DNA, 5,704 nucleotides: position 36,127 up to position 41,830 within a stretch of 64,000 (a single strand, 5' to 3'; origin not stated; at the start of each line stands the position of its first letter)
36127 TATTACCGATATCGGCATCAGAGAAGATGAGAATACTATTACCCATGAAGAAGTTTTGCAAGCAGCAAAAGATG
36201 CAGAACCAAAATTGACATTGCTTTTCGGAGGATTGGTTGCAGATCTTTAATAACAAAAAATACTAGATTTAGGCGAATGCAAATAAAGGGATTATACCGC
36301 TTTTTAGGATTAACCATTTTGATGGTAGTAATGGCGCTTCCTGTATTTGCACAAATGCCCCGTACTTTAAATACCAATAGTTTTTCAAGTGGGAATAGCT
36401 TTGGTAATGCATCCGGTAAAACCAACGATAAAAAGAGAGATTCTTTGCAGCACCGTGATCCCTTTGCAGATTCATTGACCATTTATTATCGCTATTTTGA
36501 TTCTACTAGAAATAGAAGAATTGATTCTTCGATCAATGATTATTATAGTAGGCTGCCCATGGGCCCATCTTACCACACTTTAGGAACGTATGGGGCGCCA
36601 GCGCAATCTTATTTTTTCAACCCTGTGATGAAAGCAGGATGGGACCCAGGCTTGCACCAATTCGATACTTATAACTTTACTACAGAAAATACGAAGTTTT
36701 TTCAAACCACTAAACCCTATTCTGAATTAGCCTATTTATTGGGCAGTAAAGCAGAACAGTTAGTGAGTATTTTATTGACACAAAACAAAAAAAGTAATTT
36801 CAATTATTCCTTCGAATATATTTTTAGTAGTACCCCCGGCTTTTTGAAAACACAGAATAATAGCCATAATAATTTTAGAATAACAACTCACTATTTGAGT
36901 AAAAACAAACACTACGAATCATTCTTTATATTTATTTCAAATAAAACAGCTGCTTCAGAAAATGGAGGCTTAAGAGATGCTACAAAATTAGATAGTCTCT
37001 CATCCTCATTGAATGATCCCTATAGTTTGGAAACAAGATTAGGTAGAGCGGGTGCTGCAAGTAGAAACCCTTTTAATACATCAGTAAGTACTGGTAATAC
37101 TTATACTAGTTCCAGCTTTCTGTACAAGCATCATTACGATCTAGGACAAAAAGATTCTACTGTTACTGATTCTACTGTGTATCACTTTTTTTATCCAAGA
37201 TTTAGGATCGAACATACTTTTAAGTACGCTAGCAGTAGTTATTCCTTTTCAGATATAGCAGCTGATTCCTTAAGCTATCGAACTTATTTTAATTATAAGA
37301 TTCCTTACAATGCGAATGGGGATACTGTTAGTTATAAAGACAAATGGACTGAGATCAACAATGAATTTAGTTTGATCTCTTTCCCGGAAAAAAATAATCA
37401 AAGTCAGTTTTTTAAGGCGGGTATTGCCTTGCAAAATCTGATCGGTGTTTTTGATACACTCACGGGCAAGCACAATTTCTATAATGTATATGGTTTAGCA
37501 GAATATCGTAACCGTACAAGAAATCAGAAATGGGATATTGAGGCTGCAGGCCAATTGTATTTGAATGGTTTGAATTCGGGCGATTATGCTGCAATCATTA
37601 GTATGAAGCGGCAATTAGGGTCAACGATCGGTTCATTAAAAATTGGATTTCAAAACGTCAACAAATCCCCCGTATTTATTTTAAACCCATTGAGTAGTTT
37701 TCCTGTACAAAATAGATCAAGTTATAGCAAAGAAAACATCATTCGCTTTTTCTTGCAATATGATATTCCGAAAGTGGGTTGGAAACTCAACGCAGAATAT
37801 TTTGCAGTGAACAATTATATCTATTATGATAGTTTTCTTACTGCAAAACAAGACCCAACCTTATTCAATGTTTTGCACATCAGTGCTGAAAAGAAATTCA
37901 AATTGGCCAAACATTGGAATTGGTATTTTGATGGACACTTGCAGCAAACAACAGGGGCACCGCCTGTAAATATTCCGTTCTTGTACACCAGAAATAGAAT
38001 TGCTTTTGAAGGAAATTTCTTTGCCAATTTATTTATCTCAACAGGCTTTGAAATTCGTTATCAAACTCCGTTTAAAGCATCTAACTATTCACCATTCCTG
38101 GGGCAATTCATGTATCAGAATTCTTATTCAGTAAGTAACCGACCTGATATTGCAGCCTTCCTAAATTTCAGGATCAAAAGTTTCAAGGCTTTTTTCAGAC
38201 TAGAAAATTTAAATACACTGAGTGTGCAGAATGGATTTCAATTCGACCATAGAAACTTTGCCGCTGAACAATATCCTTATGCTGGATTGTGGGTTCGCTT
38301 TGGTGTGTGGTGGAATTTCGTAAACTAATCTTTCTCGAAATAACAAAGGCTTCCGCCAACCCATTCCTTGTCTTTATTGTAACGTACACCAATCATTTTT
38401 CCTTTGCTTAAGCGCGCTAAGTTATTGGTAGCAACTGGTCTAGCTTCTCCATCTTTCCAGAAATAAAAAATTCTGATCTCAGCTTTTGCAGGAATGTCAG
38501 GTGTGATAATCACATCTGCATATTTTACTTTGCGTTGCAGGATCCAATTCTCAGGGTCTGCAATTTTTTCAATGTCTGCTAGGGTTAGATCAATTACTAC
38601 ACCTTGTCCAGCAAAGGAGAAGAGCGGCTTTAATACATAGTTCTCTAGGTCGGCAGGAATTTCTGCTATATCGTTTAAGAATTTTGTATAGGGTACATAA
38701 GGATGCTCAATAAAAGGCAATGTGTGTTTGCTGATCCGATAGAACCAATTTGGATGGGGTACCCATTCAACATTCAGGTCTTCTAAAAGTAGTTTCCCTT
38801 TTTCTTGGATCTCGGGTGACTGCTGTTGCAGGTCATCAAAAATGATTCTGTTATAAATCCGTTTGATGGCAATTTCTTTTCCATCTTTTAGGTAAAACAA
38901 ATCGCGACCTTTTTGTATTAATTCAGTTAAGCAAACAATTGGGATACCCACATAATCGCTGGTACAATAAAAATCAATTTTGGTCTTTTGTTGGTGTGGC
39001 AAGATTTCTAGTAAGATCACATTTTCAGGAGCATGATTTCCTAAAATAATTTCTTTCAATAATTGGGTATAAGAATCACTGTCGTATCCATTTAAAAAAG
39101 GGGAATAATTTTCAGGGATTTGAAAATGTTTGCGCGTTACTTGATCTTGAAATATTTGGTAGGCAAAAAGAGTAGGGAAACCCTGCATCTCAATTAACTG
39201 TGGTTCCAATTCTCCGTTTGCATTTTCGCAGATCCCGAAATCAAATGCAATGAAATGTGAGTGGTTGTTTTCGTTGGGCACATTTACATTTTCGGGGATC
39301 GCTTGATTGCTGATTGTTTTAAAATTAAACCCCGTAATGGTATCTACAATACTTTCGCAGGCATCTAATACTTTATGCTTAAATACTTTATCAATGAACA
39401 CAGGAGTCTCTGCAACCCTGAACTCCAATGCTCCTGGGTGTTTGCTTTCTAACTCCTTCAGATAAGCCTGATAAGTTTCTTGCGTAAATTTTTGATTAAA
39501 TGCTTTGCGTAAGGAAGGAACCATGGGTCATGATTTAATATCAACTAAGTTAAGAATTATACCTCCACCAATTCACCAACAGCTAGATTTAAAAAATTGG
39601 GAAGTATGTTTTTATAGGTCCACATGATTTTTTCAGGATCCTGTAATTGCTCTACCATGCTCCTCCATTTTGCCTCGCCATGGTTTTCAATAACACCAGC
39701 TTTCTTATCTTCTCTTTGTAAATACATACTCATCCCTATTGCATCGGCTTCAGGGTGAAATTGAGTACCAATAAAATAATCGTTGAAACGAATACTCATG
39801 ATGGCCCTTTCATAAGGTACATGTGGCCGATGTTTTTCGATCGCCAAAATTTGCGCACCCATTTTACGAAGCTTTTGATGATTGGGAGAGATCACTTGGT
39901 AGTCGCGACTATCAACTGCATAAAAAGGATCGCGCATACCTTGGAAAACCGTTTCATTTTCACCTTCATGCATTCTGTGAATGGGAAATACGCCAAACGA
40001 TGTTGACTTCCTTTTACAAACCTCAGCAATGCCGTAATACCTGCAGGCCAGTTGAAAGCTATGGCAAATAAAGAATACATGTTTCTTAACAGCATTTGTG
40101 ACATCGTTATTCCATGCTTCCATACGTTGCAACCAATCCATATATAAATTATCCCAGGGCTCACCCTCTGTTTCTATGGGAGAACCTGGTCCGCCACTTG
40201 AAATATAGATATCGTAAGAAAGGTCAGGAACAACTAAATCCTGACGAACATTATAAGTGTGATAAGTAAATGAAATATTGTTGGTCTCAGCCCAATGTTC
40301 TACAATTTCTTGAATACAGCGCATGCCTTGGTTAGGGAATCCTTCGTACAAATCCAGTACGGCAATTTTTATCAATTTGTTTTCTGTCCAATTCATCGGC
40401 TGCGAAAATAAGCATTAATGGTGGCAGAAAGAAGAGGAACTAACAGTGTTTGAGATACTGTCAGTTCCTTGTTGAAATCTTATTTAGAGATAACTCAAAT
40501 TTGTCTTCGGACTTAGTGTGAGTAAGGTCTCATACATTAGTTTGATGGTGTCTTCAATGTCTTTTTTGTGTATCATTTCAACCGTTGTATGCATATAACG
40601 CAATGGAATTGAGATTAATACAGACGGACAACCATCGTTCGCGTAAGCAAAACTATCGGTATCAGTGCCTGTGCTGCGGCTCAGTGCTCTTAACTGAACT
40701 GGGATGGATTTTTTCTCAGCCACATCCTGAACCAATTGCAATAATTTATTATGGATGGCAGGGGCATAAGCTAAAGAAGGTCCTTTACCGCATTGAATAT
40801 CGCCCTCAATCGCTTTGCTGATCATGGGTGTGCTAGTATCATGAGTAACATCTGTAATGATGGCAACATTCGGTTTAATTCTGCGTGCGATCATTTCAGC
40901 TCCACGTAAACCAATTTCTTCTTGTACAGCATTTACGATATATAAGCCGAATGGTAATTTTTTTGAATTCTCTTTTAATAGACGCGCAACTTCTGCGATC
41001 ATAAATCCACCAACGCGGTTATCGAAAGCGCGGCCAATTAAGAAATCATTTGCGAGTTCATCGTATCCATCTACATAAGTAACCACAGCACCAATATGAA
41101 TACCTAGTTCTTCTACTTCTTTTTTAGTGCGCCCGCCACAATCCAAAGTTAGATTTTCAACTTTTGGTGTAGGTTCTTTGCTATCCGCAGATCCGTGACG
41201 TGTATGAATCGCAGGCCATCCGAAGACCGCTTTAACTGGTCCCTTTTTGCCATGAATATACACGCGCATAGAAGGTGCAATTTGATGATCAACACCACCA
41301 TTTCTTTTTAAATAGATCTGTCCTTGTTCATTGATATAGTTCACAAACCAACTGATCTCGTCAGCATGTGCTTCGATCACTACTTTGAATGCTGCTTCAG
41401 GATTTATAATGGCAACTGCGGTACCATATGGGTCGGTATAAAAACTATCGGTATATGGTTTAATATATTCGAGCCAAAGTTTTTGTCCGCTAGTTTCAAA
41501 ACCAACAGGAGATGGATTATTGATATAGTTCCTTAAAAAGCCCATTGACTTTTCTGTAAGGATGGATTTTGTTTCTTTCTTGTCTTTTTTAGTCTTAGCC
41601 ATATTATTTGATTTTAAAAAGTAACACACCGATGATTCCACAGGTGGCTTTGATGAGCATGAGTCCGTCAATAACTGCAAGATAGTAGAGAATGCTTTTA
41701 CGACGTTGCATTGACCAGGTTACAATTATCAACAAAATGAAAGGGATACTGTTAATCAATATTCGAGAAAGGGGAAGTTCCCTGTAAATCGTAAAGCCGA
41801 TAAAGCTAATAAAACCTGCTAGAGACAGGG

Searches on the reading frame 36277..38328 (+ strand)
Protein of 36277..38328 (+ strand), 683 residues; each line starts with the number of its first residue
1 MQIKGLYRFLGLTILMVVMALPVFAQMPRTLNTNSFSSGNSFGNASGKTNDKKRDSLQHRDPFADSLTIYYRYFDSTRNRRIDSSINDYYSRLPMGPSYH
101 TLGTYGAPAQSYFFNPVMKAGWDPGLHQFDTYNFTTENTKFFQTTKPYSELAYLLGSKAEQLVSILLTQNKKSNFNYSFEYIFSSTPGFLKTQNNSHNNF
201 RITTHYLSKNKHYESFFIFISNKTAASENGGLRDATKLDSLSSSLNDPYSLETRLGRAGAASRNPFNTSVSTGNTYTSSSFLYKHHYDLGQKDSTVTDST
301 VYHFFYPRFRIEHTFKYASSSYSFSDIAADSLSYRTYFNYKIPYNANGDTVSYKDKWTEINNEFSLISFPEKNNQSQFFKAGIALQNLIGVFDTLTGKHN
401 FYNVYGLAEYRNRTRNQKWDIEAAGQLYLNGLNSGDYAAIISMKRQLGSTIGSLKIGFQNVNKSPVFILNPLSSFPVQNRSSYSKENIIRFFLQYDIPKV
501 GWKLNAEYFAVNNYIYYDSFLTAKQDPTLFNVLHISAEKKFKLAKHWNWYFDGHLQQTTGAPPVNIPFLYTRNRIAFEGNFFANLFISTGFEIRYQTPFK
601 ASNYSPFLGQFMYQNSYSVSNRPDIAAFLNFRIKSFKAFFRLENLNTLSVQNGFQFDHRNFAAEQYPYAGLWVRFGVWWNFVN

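Call 39: search_protein_families(library=pfam, proteins=[window:36277-38328:+], max_evalue=0.00001)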
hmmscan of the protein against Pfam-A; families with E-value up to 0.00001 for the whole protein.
window:36277-38328:+ (683 aa): 1 family
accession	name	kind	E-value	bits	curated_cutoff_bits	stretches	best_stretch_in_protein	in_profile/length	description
PF14121.12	Porin_10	-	1.4e-77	262.3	27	1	74-681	11-595/597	Putative porin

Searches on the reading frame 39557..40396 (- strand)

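Call 39: search_protein_families(library=pfam, proteins=[window:39557-40396:-], max_evalue=0.00001)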
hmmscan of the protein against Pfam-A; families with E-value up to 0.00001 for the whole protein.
window:39557-40396:- (279 aa): 1 family
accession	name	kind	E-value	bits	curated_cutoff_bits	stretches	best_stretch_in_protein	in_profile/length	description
PF00117.34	GATase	-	1.6e-08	34.8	22.8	1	42-218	23-174/190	Glutamine amidotransferase class-I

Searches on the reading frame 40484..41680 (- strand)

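Call 31: search_protein_families(library=pfam, proteins=[window:40484-41680:-], max_evalue=0.001)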
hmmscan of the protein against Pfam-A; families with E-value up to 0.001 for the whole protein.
window:40484-41680:- (398 aa): 3 families
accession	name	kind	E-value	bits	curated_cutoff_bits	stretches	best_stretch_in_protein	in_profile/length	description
PF05343.19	Peptidase_M42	-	1.4e-73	247.9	23.2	1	89-381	4-292/292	M42 glutamyl aminopeptidase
PF01546.33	Peptidase_M20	-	6.3e-08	33.2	24.6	1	211-387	25-205/206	Peptidase family M20/M25/M40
PF04389.22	Peptidase_M28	-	4.6e-05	23.7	21.3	1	218-366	30-170/193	Peptidase family M28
